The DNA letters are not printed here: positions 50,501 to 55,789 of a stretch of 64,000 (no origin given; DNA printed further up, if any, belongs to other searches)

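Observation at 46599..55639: Two paralogous multiheme cytochromes: a 7-heme protein duplicated as the N-terminal half of a 16-heme giant, sharing a non-heme N-terminal domain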

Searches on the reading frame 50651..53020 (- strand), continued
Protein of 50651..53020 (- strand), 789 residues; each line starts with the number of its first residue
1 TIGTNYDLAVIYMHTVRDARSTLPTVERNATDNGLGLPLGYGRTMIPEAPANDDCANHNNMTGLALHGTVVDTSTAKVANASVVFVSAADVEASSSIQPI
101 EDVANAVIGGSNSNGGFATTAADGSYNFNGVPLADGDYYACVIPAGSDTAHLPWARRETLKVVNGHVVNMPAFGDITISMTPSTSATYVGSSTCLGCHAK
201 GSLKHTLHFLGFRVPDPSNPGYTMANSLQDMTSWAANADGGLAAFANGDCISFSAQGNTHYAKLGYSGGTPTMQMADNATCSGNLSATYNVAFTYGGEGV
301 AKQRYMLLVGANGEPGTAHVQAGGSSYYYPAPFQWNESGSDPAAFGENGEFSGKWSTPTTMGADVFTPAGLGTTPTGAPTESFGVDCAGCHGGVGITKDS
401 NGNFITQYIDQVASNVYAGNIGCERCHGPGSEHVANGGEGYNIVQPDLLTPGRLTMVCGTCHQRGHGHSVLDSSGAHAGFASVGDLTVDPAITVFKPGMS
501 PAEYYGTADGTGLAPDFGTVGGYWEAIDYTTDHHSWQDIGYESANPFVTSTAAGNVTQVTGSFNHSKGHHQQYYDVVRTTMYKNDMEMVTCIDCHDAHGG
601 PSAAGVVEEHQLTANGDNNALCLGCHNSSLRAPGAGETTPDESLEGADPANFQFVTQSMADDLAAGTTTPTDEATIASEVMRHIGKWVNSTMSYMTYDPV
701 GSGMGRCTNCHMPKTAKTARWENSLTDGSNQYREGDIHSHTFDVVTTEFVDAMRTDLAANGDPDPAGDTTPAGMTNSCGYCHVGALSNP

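Call 71: search_solved_structures(query=A3, max_evalue=10, show_alignments=2)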
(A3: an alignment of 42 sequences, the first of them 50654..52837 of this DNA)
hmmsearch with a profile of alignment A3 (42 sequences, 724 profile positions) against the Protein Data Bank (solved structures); distinct sequences matched with E-value up to 10: 42.
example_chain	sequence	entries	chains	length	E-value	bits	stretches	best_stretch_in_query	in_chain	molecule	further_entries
6qvm_A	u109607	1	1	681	7.2e-14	54.2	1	354-656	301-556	Multiheme cytochrome cf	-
6i5b_A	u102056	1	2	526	2e-13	52.8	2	366-669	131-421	Uncharacterized protein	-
6r2q_A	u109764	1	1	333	5.5e-12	48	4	334-456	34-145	Cystathionine beta-synthase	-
9yuq_N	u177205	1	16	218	1.1e-05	27.2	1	558-593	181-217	Putative multiheme cytochrome c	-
2ozy_A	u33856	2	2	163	1.2e-05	27.1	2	560-597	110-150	Cytochrome c-type protein nrfB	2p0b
3ubr_A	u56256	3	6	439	0.00023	22.8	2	558-634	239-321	Cytochrome c-552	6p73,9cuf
1bvb_A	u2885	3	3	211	0.00043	21.9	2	347-421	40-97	CYTOCHROME C-554 | CYTOCHROME C554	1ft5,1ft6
8bcx_A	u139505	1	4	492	0.0017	19.9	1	561-666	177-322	Nitrite reductase (cytochrome; ammonia-forming)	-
7tfs_A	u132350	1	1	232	0.0061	18.1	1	560-593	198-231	Cytochrome c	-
3qec_A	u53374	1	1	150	0.0085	17.6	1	90-123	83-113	Putative carbohydrate binding protein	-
1xpn_A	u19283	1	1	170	0.01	17.4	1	90-123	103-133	hypothetical protein PA1324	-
2rf7_A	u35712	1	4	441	0.019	16.4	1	536-641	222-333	Cytochrome c-552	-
1gu6_A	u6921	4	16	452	0.022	16.3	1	533-641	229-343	CYTOCHROME C552 | Cytochrome c-552 | Cytochrome c nitrite reductase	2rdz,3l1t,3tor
10ps_A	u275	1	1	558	0.037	15.5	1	94-136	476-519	Serine-aspartate repeat-containing protein D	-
1oah_A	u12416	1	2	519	0.22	13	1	561-626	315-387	CYTOCHROME C NITRITE REDUCTASE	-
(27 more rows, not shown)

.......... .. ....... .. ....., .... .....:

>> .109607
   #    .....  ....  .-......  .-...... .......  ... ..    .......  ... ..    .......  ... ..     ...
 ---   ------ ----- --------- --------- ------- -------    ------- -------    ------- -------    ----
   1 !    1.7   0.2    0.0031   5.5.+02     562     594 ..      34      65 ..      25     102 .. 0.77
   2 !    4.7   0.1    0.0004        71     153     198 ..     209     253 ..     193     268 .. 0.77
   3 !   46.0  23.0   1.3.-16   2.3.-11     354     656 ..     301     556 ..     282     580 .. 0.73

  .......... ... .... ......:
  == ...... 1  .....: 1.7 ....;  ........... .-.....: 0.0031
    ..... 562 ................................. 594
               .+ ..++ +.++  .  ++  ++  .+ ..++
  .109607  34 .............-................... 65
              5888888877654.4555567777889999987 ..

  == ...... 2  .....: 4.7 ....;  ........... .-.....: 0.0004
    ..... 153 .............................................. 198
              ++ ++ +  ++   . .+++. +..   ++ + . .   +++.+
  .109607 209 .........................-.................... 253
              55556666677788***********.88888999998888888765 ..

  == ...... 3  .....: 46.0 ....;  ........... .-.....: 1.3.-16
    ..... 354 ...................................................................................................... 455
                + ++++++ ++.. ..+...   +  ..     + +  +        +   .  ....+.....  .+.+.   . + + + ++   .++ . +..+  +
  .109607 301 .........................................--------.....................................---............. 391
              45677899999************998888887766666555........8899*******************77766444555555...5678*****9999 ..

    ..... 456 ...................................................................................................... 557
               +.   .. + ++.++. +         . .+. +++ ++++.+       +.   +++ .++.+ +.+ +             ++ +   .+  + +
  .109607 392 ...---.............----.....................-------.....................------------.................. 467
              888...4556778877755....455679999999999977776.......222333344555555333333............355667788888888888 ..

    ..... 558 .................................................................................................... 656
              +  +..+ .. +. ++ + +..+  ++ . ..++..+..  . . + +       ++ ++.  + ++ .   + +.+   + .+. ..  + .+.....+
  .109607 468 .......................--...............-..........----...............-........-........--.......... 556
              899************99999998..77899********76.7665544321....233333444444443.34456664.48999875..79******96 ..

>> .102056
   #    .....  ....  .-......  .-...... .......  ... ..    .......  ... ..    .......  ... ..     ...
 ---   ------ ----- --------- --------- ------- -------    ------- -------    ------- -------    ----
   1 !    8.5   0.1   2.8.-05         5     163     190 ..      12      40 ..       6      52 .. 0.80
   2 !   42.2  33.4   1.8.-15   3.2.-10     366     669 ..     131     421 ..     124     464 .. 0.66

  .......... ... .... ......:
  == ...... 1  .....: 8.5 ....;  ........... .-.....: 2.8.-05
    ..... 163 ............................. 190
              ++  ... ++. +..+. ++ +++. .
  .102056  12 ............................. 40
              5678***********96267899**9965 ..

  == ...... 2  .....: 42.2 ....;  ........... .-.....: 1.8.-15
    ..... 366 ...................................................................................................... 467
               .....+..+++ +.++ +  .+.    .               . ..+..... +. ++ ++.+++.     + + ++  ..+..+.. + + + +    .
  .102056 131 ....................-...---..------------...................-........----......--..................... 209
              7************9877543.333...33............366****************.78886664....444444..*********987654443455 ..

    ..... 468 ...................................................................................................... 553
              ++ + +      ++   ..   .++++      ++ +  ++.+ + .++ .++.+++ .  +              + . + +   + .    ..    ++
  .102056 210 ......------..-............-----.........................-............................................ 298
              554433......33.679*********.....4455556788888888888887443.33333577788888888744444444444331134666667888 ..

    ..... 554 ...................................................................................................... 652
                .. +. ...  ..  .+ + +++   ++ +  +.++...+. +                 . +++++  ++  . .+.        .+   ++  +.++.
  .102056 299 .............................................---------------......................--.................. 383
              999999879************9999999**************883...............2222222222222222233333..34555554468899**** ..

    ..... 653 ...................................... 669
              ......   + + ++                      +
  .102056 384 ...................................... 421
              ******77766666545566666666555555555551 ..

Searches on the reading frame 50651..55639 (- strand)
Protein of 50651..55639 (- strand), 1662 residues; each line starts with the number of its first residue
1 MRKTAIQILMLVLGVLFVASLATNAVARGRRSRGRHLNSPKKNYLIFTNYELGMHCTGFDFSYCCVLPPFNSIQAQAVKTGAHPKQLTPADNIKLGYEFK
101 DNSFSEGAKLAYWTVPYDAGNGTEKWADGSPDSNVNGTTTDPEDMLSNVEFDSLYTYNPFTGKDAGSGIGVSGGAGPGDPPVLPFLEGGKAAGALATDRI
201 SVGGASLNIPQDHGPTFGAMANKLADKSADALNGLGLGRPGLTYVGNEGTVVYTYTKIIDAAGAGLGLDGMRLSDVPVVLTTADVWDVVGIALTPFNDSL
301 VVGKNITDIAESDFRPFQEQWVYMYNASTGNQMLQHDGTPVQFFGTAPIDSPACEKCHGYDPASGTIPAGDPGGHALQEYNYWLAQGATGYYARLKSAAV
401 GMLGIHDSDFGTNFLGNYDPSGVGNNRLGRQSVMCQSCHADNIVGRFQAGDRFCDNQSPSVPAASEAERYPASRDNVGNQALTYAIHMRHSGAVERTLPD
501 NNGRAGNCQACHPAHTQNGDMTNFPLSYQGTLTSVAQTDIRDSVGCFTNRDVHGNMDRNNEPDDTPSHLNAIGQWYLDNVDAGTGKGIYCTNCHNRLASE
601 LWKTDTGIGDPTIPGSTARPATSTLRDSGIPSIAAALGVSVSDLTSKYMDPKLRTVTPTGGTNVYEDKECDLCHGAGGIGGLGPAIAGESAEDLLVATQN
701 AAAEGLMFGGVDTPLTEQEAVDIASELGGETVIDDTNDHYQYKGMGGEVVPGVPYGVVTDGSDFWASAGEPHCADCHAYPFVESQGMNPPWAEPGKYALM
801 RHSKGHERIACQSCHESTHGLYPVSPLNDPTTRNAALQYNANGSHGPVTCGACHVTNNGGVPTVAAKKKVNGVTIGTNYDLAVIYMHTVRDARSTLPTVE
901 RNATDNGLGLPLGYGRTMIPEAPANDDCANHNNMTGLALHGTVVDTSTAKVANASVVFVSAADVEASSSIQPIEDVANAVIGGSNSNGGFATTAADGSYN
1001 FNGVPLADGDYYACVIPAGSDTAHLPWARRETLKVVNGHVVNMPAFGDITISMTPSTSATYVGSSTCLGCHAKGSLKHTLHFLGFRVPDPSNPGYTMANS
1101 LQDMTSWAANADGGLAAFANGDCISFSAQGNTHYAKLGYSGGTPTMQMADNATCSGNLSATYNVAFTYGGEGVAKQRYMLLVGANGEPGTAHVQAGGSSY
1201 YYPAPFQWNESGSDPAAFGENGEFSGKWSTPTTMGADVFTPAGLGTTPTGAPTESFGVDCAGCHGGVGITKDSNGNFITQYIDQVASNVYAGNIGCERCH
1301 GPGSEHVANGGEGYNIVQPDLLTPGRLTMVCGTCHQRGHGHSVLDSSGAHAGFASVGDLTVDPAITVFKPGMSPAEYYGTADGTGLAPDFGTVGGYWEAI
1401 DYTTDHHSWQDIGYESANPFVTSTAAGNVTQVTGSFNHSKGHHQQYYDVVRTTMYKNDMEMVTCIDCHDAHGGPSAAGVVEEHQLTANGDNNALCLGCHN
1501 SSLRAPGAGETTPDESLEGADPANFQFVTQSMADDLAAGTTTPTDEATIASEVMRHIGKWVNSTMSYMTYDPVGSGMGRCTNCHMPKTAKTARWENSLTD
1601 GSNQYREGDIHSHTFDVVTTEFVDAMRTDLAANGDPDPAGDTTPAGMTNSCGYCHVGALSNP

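Call 4: search_protein_families(library=pfam, proteins=[window:50651-55639:-], max_evalue=0.01)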
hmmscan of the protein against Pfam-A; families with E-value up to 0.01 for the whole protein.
window:50651-55639:- (1662 aa): 4 families
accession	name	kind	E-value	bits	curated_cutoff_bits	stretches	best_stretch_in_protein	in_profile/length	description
PF14522.11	Cytochrome_C7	-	2.9e-13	49.9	24.8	1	770-854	13-66/67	Cytochrome c7 and related cytochrome c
PF22113.1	Mtrc-MtrF_II-IV_dom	-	1.9e-07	31.2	30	1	434-596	30-165/176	Outer membrane cytochrome MtrC/MtrF-like, domains II/IV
PF09699.15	Paired_CXXCH_1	-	4.3e-05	23.5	20.6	1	1463-1501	8-38/41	Doubled CXXCH motif (Paired_CXXCH_1)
PF14537.11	Cytochrom_c3_2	-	0.0068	17.3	25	0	1256-1340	5-68/79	Cytochrome c3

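Call 5: search_protein_families(library=ncbifam, proteins=[window:50651-55639:-], max_evalue=0.01)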
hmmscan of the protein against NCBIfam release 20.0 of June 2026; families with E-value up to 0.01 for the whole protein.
window:50651-55639:- (1662 aa): 4 families
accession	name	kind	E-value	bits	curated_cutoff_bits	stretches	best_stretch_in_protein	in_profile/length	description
NF041028.1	decahem_GSU2203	exception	2e-10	40.4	325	1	1259-1350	38-123/317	GSU2203 family decaheme c-type cytochrome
TIGR03508.1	decahem_SO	subfamily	6.5e-08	32.4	192.2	2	1260-1348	5-90/258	DmsE family decaheme c-type cytochrome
NF041198.1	UshA_like_PCGU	equivalog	1.9e-06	26.7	275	1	1254-1340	439-513/519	UshA-like (seleno)protein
TIGR01905.1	paired_CXXCH_1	subfamily_domain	0.00021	21.2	25.2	1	1463-1501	8-38/41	doubled CXXCH domain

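Call 7: search_solved_structures(query=window:50651-55639:-, max_evalue=1, show_alignments=2)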
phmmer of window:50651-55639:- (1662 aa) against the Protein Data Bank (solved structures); distinct sequences matched with E-value up to 1: 3.
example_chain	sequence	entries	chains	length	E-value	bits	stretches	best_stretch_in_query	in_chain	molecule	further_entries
1ehj_A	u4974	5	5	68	0.17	12.3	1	801-855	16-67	CYTOCHROME C7 | CYTOCHROME C551.5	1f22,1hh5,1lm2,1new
1kwj_A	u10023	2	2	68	0.25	11.7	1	801-855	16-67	cytochrome c7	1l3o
6rtd_A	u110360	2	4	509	0.51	10.7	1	661-697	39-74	Cytochrome c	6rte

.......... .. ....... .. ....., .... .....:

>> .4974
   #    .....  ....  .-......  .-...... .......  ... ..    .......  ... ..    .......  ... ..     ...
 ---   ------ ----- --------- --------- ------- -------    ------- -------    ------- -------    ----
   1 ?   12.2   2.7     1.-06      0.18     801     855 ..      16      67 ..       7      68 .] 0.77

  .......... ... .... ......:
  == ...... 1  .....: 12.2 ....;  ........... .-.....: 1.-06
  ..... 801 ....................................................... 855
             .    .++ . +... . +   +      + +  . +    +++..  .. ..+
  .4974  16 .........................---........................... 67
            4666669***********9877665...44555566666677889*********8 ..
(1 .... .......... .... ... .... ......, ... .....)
